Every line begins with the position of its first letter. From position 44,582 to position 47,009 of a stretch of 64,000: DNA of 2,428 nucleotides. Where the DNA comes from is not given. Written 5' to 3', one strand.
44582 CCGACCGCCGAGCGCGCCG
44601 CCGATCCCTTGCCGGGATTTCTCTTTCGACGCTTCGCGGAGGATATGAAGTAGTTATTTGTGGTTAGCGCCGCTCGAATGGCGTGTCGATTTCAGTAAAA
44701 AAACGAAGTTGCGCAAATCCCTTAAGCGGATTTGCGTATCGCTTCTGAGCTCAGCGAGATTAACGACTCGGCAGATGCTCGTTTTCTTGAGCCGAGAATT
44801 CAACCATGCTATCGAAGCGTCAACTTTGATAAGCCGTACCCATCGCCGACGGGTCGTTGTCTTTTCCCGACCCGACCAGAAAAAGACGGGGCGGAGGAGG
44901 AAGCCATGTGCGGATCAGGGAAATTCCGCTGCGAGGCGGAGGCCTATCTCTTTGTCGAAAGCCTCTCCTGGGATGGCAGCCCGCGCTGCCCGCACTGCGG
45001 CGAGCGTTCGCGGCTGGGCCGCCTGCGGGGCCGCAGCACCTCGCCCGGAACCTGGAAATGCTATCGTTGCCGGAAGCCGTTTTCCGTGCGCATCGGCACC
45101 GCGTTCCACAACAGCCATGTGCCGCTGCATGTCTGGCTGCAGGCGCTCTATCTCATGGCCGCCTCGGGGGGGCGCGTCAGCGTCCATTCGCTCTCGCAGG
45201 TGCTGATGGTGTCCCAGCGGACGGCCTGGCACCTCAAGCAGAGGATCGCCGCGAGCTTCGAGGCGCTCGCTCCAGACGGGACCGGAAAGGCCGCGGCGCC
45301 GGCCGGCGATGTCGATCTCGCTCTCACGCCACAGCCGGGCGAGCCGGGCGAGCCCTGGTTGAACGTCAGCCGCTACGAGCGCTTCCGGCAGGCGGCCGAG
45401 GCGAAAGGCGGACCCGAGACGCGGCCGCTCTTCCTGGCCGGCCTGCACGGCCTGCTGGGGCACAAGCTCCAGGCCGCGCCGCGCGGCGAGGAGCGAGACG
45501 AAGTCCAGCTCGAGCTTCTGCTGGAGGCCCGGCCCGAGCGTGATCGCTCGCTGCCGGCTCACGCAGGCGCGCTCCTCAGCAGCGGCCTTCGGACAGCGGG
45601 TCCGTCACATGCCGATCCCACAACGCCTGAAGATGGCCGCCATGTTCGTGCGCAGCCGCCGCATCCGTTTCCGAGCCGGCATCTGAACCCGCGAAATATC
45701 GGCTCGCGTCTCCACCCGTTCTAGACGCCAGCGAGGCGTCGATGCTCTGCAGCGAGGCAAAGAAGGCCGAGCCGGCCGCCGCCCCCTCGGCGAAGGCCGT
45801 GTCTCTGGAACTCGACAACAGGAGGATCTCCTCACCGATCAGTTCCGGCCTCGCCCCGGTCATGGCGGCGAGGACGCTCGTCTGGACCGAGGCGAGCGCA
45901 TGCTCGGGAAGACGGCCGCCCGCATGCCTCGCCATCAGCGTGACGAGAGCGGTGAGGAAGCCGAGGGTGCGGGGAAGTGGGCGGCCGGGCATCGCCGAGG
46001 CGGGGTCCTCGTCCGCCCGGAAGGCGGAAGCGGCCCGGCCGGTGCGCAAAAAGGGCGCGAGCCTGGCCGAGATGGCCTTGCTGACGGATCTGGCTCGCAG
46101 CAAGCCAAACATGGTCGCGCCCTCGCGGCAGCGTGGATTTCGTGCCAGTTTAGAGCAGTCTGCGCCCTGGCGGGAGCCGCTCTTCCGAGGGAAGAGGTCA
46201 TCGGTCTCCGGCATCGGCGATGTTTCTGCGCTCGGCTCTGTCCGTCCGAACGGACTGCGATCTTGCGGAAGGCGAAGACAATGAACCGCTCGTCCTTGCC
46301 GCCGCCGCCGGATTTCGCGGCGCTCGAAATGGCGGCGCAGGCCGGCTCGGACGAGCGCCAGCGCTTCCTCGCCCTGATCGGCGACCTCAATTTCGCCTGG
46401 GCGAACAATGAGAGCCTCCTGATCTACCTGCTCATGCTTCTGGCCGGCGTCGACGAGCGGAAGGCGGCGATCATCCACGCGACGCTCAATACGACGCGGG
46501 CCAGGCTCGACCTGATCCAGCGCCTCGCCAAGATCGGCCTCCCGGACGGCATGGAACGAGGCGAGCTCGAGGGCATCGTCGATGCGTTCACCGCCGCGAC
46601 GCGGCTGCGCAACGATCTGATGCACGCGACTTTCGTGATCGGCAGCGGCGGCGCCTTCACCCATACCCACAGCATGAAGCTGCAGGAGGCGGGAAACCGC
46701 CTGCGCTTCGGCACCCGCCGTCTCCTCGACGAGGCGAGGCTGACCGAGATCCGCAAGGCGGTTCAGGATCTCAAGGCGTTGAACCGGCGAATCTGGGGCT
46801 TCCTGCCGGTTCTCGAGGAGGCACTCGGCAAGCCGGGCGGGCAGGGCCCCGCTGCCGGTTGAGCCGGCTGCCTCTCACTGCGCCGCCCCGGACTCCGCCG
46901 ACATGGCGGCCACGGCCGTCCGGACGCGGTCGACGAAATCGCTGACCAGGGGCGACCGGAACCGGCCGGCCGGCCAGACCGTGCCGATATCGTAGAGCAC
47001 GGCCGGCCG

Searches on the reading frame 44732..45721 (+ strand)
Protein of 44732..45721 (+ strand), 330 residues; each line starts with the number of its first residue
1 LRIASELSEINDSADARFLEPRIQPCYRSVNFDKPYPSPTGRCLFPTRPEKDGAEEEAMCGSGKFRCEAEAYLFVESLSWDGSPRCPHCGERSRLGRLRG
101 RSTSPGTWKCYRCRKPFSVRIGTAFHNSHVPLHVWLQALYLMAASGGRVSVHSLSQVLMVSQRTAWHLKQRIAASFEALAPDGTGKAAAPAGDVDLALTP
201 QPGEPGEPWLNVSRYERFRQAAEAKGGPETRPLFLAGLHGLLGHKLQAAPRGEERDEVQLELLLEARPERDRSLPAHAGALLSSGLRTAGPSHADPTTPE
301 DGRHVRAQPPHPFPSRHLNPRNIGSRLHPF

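Call 28: search_protein_families(library=pfam, proteins=[window:44732-45721:+], max_evalue=0.1)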
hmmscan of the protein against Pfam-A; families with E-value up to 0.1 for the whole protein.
window:44732-45721:+ (330 aa): 2 families
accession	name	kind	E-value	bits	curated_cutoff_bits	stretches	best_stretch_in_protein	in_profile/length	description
PF12760.12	Zn_ribbon_IS1595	-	6.6e-09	36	25.4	1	68-115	3-45/46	Transposase zinc-ribbon domain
PF23451.1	Zn_ribbon_PaaD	-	0.013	15.6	27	1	83-117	14-49/53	PaaD zinc beta ribbon domain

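Call 52: search_protein_families(library=ncbifam, proteins=[window:44732-45721:+], max_evalue=0.1)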
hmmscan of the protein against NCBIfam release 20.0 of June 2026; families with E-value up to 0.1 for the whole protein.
window:44732-45721:+ (330 aa): 1 family
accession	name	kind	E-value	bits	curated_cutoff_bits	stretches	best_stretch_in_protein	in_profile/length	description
NF033547.1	transpos_IS1595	equivalog_domain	2.8e-07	30.6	75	1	127-177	1-52/215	IS1595 family transposase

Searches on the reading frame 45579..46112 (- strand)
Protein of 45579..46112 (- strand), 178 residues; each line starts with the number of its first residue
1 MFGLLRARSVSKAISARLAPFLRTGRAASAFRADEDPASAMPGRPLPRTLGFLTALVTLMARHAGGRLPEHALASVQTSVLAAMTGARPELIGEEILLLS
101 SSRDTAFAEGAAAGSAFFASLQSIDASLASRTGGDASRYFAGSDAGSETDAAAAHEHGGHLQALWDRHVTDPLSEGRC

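Call 28: search_protein_families(library=pfam, proteins=[window:45579-46112:-], max_evalue=0.1)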
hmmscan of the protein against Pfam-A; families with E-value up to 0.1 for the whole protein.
window:45579-46112:- (178 aa): 0 families

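Call 52: search_protein_families(library=ncbifam, proteins=[window:45579-46112:-], max_evalue=0.1)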
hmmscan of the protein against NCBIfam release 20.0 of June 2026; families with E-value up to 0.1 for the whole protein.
window:45579-46112:- (178 aa): 0 families
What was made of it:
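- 45576..46112 (-): famB: unannotated protein, 178 aa, linked to the cluster. No Pfam or NCBIfam hit (calls 28, 52).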

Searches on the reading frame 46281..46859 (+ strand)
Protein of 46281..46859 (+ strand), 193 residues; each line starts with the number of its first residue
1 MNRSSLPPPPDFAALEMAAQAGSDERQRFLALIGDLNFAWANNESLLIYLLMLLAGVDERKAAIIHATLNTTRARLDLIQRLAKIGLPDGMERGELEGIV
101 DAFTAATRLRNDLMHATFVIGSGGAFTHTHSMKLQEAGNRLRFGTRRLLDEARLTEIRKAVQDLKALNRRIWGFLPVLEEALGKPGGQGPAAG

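Call 28: search_protein_families(library=pfam, proteins=[window:46281-46859:+], max_evalue=0.1)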
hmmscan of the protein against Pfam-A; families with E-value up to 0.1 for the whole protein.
window:46281-46859:+ (193 aa): 1 family
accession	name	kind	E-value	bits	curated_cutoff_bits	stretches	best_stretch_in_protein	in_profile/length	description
PF13941.12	MutL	-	0.035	13.3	27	1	67-132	328-396/450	MutL protein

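Call 52: search_protein_families(library=ncbifam, proteins=[window:46281-46859:+], max_evalue=0.1)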
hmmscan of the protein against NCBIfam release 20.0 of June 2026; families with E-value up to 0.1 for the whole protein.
window:46281-46859:+ (193 aa): 1 family
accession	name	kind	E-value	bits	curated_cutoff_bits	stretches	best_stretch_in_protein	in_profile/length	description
TIGR01452.1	PGP_euk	subfamily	0.0079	15.7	201.95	1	60-138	33-109/279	phosphoglycolate/pyridoxal phosphate family phosphatase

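Call 69: find_homologous_proteins(query=window:46281-46859:+, max_evalue=0.00001)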
Query window:46281-46859:+ (193 aa): 299 proteins with E <= 0.00001 among 1198 candidates; the best 120 are listed.
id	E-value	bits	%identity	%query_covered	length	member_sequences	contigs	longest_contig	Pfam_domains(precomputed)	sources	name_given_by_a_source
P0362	6.9e-113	393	96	98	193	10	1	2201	-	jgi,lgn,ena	-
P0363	2.2e-99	349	84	100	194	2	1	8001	-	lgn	-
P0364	6.4e-92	325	83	95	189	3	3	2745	-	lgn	-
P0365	9.5e-79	282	72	95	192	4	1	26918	-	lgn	-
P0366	4.7e-77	276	72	95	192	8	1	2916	-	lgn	-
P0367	1.4e-76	275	71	94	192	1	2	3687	-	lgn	-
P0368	8.6e-76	272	68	99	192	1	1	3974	-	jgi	jgi:hypothetical protein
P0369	3.7e-75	270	70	92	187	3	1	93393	-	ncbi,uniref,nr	ncbi:MAG TPA: hypothetical protein VGN82_00460 [Bosea sp. (in: a-proteobacteria)]|uniref:hypothetica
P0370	1.8e-67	245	64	96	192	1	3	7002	-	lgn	-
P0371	5.3e-66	240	66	91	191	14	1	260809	-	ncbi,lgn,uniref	ncbi:hypothetical protein AB4099_24015 [Bosea sp. 2KB_26]|uniref:hypothetical protein n=1 Tax=Bosea 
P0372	8.2e-65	236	63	93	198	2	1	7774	-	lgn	-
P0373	1.4e-64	236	65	93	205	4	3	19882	-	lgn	-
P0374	7.9e-64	233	61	95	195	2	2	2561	-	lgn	-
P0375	1.3e-63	232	64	93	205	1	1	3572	-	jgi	jgi:hypothetical protein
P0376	1.4e-63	232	63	93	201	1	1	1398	-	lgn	-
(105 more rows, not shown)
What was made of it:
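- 46281..46862 (+): famA: unannotated protein, 193 aa, linked to the cluster, always divergently paired with famB. It is 47-60% identical between the window and Nitrobacter or Methyloceanibacter, so more conserved than the cargo (call 69).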
